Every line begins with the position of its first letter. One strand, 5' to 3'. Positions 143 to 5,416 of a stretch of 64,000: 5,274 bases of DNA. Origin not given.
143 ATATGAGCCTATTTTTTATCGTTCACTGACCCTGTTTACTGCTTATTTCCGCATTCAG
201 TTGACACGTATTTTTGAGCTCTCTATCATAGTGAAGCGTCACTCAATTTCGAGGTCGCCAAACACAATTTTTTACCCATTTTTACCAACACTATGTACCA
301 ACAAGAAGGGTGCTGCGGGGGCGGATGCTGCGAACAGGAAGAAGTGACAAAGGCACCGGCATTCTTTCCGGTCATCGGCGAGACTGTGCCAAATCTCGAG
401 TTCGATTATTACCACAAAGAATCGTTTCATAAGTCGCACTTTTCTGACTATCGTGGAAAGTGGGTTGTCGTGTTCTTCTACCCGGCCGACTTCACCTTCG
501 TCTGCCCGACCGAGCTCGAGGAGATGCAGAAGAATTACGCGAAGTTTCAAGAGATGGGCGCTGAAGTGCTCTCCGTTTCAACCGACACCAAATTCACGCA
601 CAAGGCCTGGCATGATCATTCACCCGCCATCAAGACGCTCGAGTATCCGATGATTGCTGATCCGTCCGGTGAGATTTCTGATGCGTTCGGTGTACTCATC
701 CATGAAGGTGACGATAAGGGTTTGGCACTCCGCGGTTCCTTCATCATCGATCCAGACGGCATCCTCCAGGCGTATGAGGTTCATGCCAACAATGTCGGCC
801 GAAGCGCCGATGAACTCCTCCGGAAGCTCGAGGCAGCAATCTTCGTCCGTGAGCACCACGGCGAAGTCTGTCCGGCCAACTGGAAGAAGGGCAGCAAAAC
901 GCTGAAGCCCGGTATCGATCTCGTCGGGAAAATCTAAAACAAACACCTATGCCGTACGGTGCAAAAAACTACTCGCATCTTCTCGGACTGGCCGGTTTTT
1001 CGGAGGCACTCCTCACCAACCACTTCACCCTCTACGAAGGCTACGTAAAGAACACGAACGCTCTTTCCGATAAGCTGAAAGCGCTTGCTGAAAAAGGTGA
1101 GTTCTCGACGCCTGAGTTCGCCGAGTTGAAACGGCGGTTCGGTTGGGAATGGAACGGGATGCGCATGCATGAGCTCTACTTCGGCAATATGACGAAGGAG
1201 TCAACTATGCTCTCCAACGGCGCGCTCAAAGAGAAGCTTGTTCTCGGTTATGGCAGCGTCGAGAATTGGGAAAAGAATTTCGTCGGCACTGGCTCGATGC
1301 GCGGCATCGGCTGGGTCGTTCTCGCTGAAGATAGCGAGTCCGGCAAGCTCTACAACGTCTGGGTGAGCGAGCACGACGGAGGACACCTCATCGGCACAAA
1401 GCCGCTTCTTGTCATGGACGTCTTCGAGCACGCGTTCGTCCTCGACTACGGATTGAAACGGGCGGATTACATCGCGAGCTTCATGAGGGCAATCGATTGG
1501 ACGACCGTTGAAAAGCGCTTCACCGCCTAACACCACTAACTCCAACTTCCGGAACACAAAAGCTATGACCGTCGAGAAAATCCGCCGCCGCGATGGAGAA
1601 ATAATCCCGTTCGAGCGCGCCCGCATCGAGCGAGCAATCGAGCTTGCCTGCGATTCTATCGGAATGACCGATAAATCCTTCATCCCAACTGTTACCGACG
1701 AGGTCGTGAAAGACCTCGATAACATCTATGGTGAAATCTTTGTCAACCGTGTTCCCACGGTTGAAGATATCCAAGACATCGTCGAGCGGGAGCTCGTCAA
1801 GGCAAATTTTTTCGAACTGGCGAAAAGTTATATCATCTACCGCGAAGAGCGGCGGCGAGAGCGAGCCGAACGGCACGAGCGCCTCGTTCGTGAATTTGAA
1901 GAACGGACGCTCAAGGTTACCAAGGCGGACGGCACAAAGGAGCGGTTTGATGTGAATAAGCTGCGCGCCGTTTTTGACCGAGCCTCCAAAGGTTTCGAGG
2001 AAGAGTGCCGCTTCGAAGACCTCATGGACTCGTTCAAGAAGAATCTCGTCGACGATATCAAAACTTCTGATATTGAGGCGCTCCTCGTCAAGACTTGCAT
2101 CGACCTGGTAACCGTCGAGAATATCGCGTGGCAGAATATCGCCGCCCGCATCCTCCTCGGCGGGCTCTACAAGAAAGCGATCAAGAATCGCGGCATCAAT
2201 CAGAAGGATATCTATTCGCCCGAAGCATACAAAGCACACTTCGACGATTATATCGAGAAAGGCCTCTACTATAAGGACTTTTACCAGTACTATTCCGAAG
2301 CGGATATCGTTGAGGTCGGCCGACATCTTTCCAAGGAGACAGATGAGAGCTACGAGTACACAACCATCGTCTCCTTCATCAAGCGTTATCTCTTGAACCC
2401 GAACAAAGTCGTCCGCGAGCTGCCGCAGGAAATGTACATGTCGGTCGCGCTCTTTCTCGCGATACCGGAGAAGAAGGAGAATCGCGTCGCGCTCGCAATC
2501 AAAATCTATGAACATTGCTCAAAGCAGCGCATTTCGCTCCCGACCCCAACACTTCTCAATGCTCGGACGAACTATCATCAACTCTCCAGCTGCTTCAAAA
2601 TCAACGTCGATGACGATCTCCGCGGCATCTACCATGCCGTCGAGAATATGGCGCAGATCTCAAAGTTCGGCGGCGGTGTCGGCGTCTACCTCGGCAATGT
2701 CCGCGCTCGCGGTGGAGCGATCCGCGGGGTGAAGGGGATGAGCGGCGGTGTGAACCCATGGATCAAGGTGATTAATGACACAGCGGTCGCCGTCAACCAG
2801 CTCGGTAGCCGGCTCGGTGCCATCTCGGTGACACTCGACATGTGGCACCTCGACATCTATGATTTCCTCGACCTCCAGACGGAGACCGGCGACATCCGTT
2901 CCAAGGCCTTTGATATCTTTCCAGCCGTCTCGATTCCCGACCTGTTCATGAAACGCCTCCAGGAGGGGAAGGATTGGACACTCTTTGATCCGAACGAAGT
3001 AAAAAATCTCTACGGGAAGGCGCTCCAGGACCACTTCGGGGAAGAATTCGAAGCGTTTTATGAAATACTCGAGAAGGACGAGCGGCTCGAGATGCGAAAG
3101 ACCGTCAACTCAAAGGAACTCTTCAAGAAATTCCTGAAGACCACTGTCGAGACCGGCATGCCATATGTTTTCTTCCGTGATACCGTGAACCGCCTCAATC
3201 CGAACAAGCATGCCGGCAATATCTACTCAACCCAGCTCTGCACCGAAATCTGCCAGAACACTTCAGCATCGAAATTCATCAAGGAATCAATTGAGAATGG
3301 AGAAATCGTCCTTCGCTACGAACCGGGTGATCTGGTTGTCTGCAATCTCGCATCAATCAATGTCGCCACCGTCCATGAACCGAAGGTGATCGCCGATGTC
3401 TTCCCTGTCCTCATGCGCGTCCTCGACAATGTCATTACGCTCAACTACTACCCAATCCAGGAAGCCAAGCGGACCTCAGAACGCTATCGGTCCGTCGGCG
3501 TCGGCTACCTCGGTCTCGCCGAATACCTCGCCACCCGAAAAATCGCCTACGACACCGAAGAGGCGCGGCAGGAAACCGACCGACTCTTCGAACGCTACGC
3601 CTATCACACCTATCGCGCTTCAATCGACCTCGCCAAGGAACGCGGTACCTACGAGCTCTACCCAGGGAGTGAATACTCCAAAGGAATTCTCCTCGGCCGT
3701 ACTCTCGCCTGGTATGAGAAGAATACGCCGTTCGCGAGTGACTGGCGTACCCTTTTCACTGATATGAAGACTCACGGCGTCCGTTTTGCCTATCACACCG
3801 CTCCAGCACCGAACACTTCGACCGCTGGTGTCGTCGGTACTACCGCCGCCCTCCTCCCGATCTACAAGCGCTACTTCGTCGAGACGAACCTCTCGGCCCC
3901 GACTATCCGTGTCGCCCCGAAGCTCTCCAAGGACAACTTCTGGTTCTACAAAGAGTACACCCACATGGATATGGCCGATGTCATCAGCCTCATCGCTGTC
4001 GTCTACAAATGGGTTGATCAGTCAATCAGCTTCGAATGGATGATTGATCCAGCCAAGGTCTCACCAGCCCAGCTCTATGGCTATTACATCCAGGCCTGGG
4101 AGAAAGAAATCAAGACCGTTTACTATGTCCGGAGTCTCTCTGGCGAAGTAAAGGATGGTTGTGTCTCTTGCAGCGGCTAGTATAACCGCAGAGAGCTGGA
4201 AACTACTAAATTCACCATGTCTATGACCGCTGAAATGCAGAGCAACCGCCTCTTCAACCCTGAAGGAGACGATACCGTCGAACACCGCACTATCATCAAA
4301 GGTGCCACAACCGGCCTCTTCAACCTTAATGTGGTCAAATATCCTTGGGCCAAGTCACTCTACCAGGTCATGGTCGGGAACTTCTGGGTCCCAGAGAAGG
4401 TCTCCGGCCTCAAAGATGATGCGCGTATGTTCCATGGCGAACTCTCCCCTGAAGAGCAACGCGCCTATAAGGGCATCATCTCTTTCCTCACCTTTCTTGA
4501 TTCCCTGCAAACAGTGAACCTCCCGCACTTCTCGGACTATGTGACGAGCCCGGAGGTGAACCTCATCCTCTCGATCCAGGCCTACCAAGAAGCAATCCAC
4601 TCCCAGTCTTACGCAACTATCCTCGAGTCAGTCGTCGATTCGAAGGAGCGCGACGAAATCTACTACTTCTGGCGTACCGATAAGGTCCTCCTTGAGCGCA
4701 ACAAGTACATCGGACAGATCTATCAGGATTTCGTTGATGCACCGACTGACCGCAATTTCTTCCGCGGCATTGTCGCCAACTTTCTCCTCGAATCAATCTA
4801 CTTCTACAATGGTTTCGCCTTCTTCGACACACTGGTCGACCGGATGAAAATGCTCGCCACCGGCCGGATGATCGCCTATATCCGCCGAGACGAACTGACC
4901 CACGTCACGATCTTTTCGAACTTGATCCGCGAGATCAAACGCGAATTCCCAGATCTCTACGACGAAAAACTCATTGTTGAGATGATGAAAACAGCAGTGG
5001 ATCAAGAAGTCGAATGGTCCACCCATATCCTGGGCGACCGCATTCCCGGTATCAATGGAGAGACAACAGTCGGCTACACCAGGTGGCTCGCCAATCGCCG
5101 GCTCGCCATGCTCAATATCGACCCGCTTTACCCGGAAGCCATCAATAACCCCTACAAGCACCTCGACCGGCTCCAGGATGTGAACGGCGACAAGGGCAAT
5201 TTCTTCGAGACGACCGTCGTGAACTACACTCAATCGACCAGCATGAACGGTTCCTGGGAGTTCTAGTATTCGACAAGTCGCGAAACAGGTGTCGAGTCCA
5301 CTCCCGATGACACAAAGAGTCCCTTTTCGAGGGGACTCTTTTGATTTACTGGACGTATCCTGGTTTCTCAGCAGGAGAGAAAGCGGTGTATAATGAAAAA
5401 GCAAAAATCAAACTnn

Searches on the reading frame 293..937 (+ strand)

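Call 59: search_protein_families(library=pfam, max_evalue=0.00001, proteins=[window:293-937:+])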
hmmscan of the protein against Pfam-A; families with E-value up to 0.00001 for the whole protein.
window:293-937:+ (214 aa): 3 families
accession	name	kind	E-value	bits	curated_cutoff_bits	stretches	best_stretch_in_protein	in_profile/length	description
PF00578.27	AhpC-TSA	-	8.5e-39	132.8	26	1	28-160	1-123/124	AhpC/TSA family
PF08534.16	Redoxin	-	3e-18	66.5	26.6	1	43-169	16-139/148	Redoxin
PF10417.14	1-cysPrx_C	-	6.9e-07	29.6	21.1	1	187-205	7-28/41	C-terminal domain of 1-Cys peroxiredoxin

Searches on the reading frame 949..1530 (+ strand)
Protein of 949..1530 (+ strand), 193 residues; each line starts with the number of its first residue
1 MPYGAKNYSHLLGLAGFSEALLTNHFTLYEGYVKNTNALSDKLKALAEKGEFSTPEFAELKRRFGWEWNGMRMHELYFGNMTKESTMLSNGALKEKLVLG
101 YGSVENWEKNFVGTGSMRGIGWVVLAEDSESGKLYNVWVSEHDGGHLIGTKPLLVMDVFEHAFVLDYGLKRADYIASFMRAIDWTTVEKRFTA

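Call 59: search_protein_families(library=pfam, max_evalue=0.00001, proteins=[window:949-1530:+])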
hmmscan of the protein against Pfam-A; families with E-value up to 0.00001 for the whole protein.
window:949-1530:+ (193 aa): 1 family
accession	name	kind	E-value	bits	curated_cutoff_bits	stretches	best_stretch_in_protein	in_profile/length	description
PF02777.23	Sod_Fe_C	-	2e-24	86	20.9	1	90-190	2-102/102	Iron/manganese superoxide dismutases, C-terminal domain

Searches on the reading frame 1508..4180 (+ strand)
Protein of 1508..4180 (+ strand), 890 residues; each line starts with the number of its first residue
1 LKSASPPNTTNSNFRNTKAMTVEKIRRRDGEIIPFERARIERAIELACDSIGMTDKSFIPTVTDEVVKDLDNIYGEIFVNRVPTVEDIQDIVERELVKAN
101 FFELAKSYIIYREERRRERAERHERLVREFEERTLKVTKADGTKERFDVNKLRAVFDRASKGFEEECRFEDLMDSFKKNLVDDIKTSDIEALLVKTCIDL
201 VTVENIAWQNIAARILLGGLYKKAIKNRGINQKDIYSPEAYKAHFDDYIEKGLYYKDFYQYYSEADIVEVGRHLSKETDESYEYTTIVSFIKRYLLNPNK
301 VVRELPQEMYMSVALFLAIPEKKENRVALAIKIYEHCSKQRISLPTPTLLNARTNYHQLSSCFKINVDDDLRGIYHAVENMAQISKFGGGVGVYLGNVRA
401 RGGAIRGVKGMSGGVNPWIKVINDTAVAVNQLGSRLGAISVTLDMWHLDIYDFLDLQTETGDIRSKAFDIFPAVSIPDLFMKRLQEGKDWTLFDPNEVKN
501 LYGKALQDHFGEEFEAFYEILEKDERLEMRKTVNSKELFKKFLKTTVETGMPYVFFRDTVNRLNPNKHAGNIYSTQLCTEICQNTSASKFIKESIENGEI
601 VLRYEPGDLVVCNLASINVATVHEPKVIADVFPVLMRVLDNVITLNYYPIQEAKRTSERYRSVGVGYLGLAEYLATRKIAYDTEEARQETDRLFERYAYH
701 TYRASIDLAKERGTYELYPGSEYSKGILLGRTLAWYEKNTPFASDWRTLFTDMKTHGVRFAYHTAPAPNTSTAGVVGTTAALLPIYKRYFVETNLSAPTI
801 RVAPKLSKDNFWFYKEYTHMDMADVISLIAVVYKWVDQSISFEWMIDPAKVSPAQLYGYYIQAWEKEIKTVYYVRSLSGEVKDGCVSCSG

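Call 59: search_protein_families(library=pfam, max_evalue=0.00001, proteins=[window:1508-4180:+])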
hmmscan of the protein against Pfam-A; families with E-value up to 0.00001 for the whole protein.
window:1508-4180:+ (890 aa): 3 families
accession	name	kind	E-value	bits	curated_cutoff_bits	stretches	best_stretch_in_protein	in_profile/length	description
PF02867.20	Ribonuc_red_lgC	-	2.6e-141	472.2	23.9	1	360-874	1-523/523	Ribonucleotide reductase, barrel domain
PF03477.21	ATP-cone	-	3.5e-26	92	25.8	2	24-116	2-87/88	ATP cone domain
PF00317.26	Ribonuc_red_lgN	-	1.7e-16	60.5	28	1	283-355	4-75/77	Ribonucleotide reductase, all-alpha domain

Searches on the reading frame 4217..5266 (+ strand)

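Call 59: search_protein_families(library=pfam, max_evalue=0.00001, proteins=[window:4217-5266:+])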
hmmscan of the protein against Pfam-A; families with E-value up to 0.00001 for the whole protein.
window:4217-5266:+ (349 aa): 1 family
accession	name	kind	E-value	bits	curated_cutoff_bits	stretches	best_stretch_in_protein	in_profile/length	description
PF00268.27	Ribonuc_red_sm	-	8.8e-72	242.3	33.6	1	35-312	2-281/281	Ribonucleotide reductase, small chain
